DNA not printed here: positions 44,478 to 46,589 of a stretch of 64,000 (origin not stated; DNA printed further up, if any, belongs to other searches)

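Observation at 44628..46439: Flagellin whose hypervariable domain is an FG-GAP (integrin-alpha-like) beta-propeller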

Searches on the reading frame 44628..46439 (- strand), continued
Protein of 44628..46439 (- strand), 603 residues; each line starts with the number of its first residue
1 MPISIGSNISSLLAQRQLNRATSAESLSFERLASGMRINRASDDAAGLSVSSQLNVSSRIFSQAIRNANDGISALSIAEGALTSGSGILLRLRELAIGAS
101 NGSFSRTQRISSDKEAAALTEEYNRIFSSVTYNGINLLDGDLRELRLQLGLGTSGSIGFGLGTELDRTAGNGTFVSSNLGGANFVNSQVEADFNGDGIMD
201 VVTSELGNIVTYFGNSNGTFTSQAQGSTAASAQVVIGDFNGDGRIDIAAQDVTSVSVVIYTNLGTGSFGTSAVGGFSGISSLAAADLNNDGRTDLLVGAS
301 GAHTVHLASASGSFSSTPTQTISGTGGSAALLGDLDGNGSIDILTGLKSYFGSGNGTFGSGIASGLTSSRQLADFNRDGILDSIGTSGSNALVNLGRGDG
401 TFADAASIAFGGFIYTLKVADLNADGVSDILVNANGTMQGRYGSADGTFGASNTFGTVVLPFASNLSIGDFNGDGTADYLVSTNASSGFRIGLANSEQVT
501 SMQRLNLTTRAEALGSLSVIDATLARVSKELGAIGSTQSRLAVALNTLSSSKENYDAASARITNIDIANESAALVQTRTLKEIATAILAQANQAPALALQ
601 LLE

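Call 21: predict_structure(alignment_id=A1)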
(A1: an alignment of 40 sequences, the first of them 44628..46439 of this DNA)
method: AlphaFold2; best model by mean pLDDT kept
length: 603 residues; sequences in the alignment: 40
mean_pLDDT: 85.9   pTM: 0.77
mean pLDDT of the five models: 85.9, 84.4, 83.7, 81.5, 81.3
residues with pLDDT >= 90: 329; 70-90: 206; 50-70: 59; < 50: 9
segments of 3 or more residues with pLDDT < 50: 36-41
pLDDT, mean of each block of 10 residues (from residue 1): 54 80 79 55 65 87 92 94 96 96 91 96 94 88 85 83 90 78 83 93 87 89 61 90 92 86 84 76 93 91 91 87 76 93 91 93 84 94 94 94 93 92 93 91 92 73 86 92 82 91 94 94 95 93 92 87 76 79 78 64 61
secondary structure, 60 per line:
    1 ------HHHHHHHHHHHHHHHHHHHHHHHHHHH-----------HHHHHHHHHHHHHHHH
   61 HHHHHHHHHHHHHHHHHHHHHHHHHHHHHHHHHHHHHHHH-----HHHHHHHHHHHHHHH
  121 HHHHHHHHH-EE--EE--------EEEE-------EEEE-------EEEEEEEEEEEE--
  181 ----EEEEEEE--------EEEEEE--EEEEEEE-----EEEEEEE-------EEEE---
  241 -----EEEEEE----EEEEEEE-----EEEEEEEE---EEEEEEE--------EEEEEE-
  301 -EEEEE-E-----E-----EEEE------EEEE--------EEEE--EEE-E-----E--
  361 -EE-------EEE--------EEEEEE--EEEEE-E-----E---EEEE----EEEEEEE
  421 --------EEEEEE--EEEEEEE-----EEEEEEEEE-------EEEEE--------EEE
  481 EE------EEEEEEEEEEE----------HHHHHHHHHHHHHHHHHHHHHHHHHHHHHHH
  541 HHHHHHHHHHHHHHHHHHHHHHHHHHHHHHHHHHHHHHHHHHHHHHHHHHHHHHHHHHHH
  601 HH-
elements in order: H7-33 H45-100 H106-129 E145-148 E156-159 E167-178 E185-191 E200-205 E208-214 E220-226 E234-237 E246-251 E256-262 E268-275 E279-285 E294-299 E302-306 E320-323 E330-333 E342-345 E348-350 E371-373 E382-387 E390-394 E406-409 E414-420 E429-434 E437-443 E449-457 E465-469 E478-482 E489-499 H510-602

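Call 24: fold_search(model_id=the predicted structure, library=pdb)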
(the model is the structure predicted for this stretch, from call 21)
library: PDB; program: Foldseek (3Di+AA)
matches with E <= 10: 523; with E <= 0.001: 257
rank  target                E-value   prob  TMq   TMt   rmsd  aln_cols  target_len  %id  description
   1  9n59_A                2.8e-15  1.00  0.35  0.38  23.9       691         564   22  CryoEM structure of the Azotobacter vinelandii flagellar filament (released 2025-07-16)
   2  7sn4_W                1.8e-14  1.00  0.36  0.38  31.6       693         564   18  Cryo-EM structure of the enterohemorrhagic E. coli O157:H7 flagellar filament (released 2022-03-16)
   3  7sn7_A                4.4e-14  1.00  0.35  0.38  29.7       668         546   20  Cryo-EM structure of the enteropathogenic E. coli O127:H6 flagellar filament (released 2022-03-16)
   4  9gnz_B                6.7e-14  1.00  0.35  0.42  22.8       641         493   20  Salmonella cap-filament complex (released 2025-04-09)
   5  9gnz_A                9.3e-14  1.00  0.35  0.42  22.6       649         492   20  Salmonella cap-filament complex (released 2025-04-09)
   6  9au6_A                9.8e-14  1.00  0.35  0.27  30.2       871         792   18  Cryo-EM of Geovibrio thiophilus flagellum (released 2024-11-13)
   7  9go6_a                1.2e-13  1.00  0.35  0.42  22.1       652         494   20  Salmonella hook-filament junction complex (released 2025-04-09)
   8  7sn4_A                3.5e-13  1.00  0.35  0.37  23.1       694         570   19  Cryo-EM structure of the enterohemorrhagic E. coli O157:H7 flagellar filament (released 2022-03-16)
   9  9gnz_Q                5.3e-13  1.00  0.37  0.44  22.1       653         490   19  Salmonella cap-filament complex (released 2025-04-09)
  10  9n8h_A                5.9e-13  1.00  0.39  0.59  12.4       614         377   21  In situ sheathed flagellar filament of Vibrio cholerae resolved with helical reconstruction. (released 2025-09-24)
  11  9gnz_G                6.2e-13  1.00  0.37  0.44  22.2       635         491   22  Salmonella cap-filament complex (released 2025-04-09)
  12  9gnz_F                6.2e-13  1.00  0.36  0.43  22.8       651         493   20  Salmonella cap-filament complex (released 2025-04-09)
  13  8sug_A                7.1e-13  1.00  0.38  0.47  15.1       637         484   22  Cryo-EM structure of the wild type P. aeruginosa flagellar filament (released 2023-06-14)
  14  9n8a_A1               9.9e-13  1.00  0.38  0.58  12.7       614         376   20  In situ structure of the sheathed FlaD flagellar filament in Vibrio cholerae (released 2025-09-24)
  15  9go6_f                1.0e-12  1.00  0.36  0.43  22.2       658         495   20  Salmonella hook-filament junction complex (released 2025-04-09)
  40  3k8v_A                3.5e-08  1.00  0.34  0.61  14.7       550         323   16  Crysatl structure of a bacterial cell-surface flagellin N20C20 (released 2010-10-06)
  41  3k8v_B                4.0e-08  1.00  0.35  0.63  11.4       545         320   16  Crysatl structure of a bacterial cell-surface flagellin N20C20 (released 2010-10-06)
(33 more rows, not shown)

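Call 38: find_encoding_contigs(protein=P0001, flank=10000, max_places=1)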
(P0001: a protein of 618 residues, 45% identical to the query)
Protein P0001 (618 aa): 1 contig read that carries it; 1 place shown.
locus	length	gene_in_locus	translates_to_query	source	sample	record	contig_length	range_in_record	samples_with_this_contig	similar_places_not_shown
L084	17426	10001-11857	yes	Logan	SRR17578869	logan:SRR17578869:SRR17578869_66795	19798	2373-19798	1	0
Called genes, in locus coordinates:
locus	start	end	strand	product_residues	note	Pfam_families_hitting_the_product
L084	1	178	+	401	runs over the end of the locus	PF09594:GT87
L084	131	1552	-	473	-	PF01425:Amidase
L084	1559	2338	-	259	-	PF03853:YjeF_N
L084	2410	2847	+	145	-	PF00072:Response_reg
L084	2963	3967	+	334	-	PF01118:Semialdhyde_dh, PF02774:Semialdhyde_dhC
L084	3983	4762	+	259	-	PF01416:PseudoU_synth_1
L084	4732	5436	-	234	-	-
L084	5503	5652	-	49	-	PF04316:FlgM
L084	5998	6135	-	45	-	-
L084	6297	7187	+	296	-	PF09990:DUF2231, PF00355:Rieske, PF13806:Rieske_2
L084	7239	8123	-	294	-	-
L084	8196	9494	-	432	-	-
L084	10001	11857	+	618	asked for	PF00669:Flagellin_N, PF01839:FG-GAP (faint), PF13517:FG-GAP_3, PF00700:Flagellin_C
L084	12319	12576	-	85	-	-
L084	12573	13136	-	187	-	PF04542:Sigma70_r2, PF22029:PhyR_sigma2 (weak), PF08281:Sigma70_r4_2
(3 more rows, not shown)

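Call 39: find_encoding_contigs(protein=P0104, flank=10000, max_places=1)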
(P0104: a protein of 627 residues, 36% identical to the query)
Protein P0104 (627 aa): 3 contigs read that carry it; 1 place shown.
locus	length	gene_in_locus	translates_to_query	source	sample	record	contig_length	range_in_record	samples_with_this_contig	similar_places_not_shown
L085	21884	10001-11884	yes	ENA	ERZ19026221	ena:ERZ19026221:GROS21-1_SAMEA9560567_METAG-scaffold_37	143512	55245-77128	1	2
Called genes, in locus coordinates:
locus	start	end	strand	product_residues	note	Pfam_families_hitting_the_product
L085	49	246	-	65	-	-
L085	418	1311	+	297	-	-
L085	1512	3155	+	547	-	PF00989:PAS (faint), PF08448:PAS_4, PF13426:PAS_9, PF08447:PAS_3, PF08448:PAS_4, PF13426:PAS_9, PF08447:PAS_3, PF00015:MCPsignal, +1 more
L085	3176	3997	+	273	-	PF00072:Response_reg, PF01627:Hpt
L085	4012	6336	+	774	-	PF01627:Hpt, PF02895:H-kinase_dim, PF02518:HATPase_c, PF01584:CheW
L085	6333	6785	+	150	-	PF01584:CheW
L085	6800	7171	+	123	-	PF00072:Response_reg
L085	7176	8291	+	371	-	PF00072:Response_reg, PF01339:CheB_methylest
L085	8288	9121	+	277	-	PF03705:CheR_N (weak), PF01739:CheR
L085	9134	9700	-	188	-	-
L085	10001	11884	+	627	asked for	PF00669:Flagellin_N, PF13517:FG-GAP_3 (weak), PF01839:FG-GAP (faint), PF13517:FG-GAP_3, PF00700:Flagellin_C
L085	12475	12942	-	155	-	PF01668:SmpB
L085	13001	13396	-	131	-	PF02261:Asp_decarbox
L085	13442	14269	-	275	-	PF02548:Pantoate_transf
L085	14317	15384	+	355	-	PF00933:Glyco_hydro_3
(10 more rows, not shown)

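Call 40: find_encoding_contigs(protein=P0105, flank=10000, max_places=1)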
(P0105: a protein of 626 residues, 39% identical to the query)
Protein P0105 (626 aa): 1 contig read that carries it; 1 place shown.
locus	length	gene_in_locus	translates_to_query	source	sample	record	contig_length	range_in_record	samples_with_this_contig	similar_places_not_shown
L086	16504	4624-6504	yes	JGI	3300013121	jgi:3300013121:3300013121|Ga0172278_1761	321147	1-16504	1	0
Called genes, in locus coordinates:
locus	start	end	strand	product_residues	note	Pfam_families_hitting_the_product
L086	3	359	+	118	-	?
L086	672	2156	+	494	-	PF00037:Fer4 (faint), PF13237:Fer4_10, PF14697:Fer4_21 (weak), PF13187:Fer4_9 (weak), PF04422:FrhB_FdhB_N, PF04432:FrhB_FdhB_C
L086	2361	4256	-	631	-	PF00669:Flagellin_N, PF01839:FG-GAP (faint), PF13517:FG-GAP_3, PF00700:Flagellin_C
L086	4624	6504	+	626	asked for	PF00669:Flagellin_N, PF01839:FG-GAP (faint), PF13517:FG-GAP_3, PF00700:Flagellin_C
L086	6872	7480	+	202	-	PF13404:HTH_AsnC-type, PF13412:HTH_24 (weak), PF01037:AsnC_trans_reg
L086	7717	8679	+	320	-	PF01966:HD (faint), PF08668:HDOD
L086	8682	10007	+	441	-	PF08447:PAS_3, PF13426:PAS_9 (weak), PF00512:HisKA, PF02518:HATPase_c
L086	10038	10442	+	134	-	PF00072:Response_reg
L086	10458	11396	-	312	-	PF00248:Aldo_ket_red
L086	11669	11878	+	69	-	-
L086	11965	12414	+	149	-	PF07681:DoxX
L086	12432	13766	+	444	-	PF00070:Pyr_redox (faint), PF01266:DAO (faint), PF07992:Pyr_redox_2, PF22366:NDH2_C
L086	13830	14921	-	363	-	-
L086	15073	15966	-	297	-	PF00899:ThiF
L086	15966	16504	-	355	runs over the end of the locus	PF00881:Nitroreductase (faint)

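Call 41: find_encoding_contigs(protein=P0094, flank=10000, max_places=1)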
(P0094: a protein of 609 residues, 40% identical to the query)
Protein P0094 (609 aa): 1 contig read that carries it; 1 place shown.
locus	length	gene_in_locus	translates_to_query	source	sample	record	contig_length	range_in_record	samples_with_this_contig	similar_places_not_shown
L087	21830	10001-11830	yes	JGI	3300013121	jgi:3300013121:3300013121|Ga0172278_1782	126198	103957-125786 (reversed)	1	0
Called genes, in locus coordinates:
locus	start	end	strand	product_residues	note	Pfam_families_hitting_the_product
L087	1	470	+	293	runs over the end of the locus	?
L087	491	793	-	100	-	-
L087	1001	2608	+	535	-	PF00082:Peptidase_S8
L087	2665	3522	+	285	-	PF01557:FAA_hydrolase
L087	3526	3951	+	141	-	-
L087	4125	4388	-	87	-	-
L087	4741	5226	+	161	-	-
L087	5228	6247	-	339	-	PF09423:PhoD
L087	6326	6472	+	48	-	-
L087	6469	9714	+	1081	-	PF04851:ResIII, PF00176:SNF2-rel_dom, PF00271:Helicase_C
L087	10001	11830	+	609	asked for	PF00669:Flagellin_N, PF01839:FG-GAP (faint), PF13517:FG-GAP_3, PF00700:Flagellin_C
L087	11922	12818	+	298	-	-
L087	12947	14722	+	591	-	-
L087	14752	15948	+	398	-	PF05940:NnrS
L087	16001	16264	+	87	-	PF13376:OmdA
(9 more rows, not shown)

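Call 42: find_encoding_contigs(protein=P0037, flank=10000, max_places=1)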
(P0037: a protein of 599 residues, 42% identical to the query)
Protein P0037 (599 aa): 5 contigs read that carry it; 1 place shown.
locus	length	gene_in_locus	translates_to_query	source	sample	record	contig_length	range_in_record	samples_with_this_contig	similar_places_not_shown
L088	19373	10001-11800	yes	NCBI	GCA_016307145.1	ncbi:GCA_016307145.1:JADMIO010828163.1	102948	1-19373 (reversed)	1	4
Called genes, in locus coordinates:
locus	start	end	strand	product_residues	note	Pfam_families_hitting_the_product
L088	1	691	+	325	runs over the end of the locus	PF01551:Peptidase_M23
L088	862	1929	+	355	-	PF01145:Band_7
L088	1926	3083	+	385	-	PF01145:Band_7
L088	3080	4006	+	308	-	PF00056:Ldh_1_N, PF02866:Ldh_1_C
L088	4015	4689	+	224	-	PF01127:Sdh_cyt (weak)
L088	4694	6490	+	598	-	PF00890:FAD_binding_2, PF01134:GIDA (weak), PF07992:Pyr_redox_2 (faint), PF02910:Succ_DH_flav_C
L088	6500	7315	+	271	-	PF13085:Fer2_3, PF12838:Fer4_7 (faint), PF13187:Fer4_9 (faint), PF13237:Fer4_10 (faint), PF13183:Fer4_8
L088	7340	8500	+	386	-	PF08442:ATP-grasp_2, PF13549:ATP-grasp_5, PF24948:Citrate_synth_N, PF00549:Ligase_CoA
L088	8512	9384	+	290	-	PF02629:CoA_binding, PF13607:Succ_CoA_lig, PF00549:Ligase_CoA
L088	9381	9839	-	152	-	PF01706:FliG_C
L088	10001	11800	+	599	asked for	PF00669:Flagellin_N, PF01839:FG-GAP (faint), PF13517:FG-GAP_3, PF00700:Flagellin_C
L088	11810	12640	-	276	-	PF02540:NAD_synthase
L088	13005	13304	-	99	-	-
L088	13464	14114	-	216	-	-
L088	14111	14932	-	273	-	PF20112:DUF6502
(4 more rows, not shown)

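Call 64: list_cluster_members(proteins=[P0022, P0023, P0028, P0037, P0039, P0044, P0066, P0069, P0070, P0087])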
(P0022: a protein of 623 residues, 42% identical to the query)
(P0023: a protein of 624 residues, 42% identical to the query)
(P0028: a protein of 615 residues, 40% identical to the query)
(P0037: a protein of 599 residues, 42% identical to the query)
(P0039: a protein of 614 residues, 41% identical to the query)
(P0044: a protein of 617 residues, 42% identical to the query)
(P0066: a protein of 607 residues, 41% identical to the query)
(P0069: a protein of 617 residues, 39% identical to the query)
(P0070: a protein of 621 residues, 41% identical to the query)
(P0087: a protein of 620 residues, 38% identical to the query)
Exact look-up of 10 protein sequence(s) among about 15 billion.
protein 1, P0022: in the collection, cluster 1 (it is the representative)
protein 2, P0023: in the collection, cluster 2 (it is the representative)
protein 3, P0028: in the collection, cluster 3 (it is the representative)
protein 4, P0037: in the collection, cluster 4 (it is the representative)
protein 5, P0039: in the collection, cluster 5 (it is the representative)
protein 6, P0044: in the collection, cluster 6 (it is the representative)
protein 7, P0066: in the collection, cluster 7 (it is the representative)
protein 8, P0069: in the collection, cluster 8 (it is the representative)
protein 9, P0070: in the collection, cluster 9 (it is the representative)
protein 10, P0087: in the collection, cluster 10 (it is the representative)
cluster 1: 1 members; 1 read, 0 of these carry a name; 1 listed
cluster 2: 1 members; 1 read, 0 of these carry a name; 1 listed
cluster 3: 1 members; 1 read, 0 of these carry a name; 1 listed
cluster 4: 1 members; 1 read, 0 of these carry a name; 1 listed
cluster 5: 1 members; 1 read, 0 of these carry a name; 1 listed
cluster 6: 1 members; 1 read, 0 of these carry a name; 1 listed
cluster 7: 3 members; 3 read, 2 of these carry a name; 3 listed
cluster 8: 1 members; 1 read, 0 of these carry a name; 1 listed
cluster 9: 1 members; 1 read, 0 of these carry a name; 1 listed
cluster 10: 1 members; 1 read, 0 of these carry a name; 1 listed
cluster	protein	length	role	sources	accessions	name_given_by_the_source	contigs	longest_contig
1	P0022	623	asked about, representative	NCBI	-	-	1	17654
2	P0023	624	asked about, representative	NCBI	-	-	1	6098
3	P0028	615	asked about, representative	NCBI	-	-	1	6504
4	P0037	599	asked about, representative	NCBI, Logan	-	-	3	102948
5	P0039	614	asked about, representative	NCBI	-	-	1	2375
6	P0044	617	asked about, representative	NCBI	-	-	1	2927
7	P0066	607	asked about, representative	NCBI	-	-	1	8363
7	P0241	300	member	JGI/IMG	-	flagellin-like hook-associated protein FlgL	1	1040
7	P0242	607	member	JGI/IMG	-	flagellin-like hook-associated protein FlgL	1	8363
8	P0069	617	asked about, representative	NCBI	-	-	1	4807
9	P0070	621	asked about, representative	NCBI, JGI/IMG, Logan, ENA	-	-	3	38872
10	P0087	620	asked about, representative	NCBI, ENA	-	-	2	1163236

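Call 74: search_protein_families(library=pfam, proteins=[L008:380-2410:+, L061:10001-10861:+, L001:1-1842:+], max_evalue=0.001)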
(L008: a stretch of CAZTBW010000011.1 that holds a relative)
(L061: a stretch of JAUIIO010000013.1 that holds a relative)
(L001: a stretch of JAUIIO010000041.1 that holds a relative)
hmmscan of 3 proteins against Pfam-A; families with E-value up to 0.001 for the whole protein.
L008:380-2410:+ (677 aa): 3 families
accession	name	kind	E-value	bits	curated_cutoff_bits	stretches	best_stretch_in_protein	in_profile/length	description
PF00669.25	Flagellin_N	-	3.1e-35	121.7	26.6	1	4-141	2-139/139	Bacterial flagellin N-terminal helical region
PF00700.27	Flagellin_C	-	2.8e-16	60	23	1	594-674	6-86/86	Bacterial flagellin C-terminal helical region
PF07676.18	PD40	-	1.2e-13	51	20.9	0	477-503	16-37/38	WD40-like Beta Propeller Repeat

L061:10001-10861:+ (287 aa): 2 families
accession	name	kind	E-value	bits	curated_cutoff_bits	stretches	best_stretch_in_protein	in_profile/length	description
PF00669.25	Flagellin_N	-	4.4e-38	130.9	26.6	1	5-143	1-139/139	Bacterial flagellin N-terminal helical region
PF00700.27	Flagellin_C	-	7.2e-27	94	23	1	200-285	1-86/86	Bacterial flagellin C-terminal helical region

L001:1-1842:+ (614 aa): 5 families
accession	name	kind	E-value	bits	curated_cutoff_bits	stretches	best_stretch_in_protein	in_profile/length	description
PF13517.12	FG-GAP_3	-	5.9e-55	184.2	26.9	7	286-345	1-60/61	FG-GAP-like repeat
PF00669.25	Flagellin_N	-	6.2e-37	127.2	26.6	1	6-139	4-137/139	Bacterial flagellin N-terminal helical region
PF01839.29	FG-GAP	-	3.2e-25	88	22.1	3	427-454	3-27/37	FG-GAP repeat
PF00700.27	Flagellin_C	-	6.4e-19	68.5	23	1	529-610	5-86/86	Bacterial flagellin C-terminal helical region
PF12256.14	TcdB_toxin_midN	-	0.00021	21.1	24.8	0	217-253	12-51/181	Insecticide toxin TcdB middle/N-terminal region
